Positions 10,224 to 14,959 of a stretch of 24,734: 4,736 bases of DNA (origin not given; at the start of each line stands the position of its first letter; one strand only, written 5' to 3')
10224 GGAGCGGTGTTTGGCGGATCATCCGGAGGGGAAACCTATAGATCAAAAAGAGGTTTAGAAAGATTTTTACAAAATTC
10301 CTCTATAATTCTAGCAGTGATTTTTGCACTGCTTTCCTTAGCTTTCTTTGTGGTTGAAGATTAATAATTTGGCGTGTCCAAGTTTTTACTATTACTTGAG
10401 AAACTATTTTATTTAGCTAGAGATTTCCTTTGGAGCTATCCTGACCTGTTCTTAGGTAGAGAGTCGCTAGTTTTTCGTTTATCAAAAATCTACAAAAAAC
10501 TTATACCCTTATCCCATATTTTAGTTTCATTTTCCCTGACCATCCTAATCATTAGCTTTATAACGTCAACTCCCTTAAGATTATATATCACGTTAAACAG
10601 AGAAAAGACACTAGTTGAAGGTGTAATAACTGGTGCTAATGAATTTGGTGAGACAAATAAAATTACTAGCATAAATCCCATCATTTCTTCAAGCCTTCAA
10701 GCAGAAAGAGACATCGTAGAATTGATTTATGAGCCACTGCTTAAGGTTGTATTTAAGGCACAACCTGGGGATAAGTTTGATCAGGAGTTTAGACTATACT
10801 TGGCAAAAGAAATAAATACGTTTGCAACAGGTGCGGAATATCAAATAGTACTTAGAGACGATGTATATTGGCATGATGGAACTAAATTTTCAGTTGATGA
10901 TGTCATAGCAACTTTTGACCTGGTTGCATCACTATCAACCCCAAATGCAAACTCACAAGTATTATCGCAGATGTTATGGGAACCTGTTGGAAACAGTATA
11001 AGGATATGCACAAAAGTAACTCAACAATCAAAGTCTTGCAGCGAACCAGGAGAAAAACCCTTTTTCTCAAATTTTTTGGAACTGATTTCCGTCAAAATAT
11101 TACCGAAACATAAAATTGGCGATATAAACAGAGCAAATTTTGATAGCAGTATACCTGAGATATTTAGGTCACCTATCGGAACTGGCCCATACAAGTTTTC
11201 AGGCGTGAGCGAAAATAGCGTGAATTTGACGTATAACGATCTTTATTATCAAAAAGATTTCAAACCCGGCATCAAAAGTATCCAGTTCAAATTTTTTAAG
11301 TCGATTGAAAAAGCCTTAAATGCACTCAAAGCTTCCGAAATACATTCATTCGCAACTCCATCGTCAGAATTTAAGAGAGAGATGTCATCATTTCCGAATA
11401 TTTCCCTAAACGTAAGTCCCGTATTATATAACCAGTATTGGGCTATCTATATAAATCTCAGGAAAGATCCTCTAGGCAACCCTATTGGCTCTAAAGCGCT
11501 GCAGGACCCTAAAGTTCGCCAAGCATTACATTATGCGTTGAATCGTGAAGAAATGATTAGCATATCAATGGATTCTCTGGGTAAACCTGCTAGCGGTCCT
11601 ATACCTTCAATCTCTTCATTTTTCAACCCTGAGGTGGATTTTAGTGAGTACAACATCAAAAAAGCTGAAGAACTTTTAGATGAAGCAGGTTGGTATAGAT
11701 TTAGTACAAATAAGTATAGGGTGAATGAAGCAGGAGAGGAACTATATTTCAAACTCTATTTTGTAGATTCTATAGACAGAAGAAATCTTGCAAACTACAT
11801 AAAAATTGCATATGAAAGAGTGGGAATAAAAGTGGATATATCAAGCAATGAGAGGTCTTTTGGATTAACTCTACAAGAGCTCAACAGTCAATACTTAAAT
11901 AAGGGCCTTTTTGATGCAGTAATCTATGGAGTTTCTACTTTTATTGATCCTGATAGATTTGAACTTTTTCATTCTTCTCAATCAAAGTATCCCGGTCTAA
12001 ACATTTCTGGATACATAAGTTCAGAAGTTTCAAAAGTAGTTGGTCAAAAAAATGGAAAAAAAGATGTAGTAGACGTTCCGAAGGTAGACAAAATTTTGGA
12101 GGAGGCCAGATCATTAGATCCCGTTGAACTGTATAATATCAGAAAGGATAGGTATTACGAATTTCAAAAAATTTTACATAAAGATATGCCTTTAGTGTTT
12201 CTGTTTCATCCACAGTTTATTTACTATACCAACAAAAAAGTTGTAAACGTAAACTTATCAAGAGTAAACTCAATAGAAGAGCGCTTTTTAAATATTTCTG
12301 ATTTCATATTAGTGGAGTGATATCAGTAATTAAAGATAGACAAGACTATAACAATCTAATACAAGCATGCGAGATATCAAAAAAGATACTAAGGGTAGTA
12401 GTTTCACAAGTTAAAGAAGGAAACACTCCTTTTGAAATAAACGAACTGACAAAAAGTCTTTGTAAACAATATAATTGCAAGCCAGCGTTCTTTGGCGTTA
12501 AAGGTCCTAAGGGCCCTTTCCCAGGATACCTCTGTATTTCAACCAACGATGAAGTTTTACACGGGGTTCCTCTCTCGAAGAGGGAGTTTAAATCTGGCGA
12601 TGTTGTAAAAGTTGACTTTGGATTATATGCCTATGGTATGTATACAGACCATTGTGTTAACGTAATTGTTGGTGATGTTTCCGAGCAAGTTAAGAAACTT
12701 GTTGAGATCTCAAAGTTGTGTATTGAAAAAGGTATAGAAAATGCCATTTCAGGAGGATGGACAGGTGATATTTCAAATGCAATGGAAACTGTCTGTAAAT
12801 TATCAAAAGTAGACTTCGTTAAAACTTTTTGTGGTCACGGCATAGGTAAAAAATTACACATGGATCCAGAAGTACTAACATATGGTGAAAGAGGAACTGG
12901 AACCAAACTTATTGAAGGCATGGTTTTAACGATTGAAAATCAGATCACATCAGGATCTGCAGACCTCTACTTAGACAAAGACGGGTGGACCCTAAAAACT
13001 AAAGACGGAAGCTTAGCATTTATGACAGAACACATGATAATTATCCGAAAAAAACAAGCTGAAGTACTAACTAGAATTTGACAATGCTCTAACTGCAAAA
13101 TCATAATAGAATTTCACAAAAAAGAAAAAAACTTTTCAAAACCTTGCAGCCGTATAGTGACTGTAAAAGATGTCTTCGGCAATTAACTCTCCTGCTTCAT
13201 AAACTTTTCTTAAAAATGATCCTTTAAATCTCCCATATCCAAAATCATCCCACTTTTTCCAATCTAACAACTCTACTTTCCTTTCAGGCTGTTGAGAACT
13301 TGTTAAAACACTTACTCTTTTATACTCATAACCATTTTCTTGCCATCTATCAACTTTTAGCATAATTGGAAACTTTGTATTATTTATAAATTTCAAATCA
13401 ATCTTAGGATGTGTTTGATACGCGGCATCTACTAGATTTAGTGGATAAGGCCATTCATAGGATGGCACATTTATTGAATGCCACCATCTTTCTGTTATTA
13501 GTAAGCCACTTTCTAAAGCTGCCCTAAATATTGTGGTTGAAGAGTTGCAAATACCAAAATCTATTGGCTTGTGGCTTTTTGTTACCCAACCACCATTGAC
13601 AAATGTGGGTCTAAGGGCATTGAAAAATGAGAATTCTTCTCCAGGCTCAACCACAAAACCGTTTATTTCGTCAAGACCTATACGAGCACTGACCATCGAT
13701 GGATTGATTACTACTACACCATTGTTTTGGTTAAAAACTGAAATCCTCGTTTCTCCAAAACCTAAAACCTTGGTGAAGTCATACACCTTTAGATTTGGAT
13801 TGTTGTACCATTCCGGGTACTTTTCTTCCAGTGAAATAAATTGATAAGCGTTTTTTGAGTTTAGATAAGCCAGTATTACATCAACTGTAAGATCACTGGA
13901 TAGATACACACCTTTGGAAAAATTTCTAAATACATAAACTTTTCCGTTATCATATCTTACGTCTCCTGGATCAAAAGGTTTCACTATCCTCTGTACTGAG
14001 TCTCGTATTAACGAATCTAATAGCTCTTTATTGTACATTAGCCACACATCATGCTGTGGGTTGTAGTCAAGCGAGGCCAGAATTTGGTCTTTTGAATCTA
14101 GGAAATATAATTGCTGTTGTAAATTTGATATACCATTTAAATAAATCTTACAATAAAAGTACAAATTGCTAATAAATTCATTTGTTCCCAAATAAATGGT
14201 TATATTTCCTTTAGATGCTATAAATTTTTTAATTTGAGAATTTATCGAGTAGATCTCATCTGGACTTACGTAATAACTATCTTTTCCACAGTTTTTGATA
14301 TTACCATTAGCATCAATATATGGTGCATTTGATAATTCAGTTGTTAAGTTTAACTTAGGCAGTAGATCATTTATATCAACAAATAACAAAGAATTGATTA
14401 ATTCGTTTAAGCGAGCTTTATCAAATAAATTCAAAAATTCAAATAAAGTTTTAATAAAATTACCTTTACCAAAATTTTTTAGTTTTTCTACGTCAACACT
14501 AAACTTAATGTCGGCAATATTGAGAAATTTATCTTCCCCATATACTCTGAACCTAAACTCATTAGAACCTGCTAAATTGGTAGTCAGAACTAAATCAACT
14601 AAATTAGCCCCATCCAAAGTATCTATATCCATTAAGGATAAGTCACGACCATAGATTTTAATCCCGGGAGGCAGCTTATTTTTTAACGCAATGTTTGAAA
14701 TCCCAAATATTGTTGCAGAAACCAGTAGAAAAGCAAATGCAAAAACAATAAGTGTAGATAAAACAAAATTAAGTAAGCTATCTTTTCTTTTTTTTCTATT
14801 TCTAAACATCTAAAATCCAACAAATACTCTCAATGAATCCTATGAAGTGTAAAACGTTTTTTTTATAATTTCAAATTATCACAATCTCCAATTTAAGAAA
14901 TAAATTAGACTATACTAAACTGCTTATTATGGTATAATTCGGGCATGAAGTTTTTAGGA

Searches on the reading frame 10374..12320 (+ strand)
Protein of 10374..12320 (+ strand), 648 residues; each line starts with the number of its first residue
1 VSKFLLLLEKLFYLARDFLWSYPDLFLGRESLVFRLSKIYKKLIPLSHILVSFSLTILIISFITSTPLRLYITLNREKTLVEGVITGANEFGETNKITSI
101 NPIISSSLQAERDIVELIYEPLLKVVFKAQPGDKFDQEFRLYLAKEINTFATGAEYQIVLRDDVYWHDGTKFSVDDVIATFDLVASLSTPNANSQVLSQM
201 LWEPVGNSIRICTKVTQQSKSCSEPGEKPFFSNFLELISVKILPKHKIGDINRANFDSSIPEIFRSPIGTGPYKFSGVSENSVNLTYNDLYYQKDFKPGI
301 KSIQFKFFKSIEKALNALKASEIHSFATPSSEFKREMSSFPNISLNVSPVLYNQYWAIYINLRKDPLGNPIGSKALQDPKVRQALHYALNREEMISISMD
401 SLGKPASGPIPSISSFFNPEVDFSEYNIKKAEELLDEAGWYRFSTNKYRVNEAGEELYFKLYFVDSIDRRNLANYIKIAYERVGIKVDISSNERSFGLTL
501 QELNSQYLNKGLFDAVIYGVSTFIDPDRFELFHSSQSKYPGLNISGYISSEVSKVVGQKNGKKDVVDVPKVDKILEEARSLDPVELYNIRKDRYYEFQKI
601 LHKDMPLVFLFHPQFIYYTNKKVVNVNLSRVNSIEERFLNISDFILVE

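Call 25: search_protein_families(library=pfam, proteins=[window:10374-12320:+], max_evalue=0.001)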
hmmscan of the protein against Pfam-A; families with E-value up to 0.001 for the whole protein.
window:10374-12320:+ (648 aa): 1 family
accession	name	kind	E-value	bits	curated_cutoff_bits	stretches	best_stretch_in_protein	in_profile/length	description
PF00496.27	SBP_bac_5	-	1.7e-51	176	32.4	1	142-527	5-354/368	Bacterial extracellular solute-binding proteins, family 5 Middle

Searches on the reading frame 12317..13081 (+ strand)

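Call 26: search_protein_families(library=pfam, proteins=[window:12317-13081:+], max_evalue=0.001)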
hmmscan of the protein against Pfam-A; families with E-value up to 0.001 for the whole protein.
window:12317-13081:+ (254 aa): 1 family
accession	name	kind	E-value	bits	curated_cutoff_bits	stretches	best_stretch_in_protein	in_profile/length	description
PF00557.29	Peptidase_M24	-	2.5e-31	109.5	23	1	14-243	3-206/208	Metallopeptidase family M24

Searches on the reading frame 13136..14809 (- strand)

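Call 26: search_protein_families(library=pfam, proteins=[window:13136-14809:-], max_evalue=0.001)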
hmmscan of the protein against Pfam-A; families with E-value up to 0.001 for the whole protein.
window:13136-14809:- (557 aa): 1 family
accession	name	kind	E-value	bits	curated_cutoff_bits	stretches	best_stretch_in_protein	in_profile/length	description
PF04294.18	VanW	-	4.7e-19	68.6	27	1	376-487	7-119/130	VanW like protein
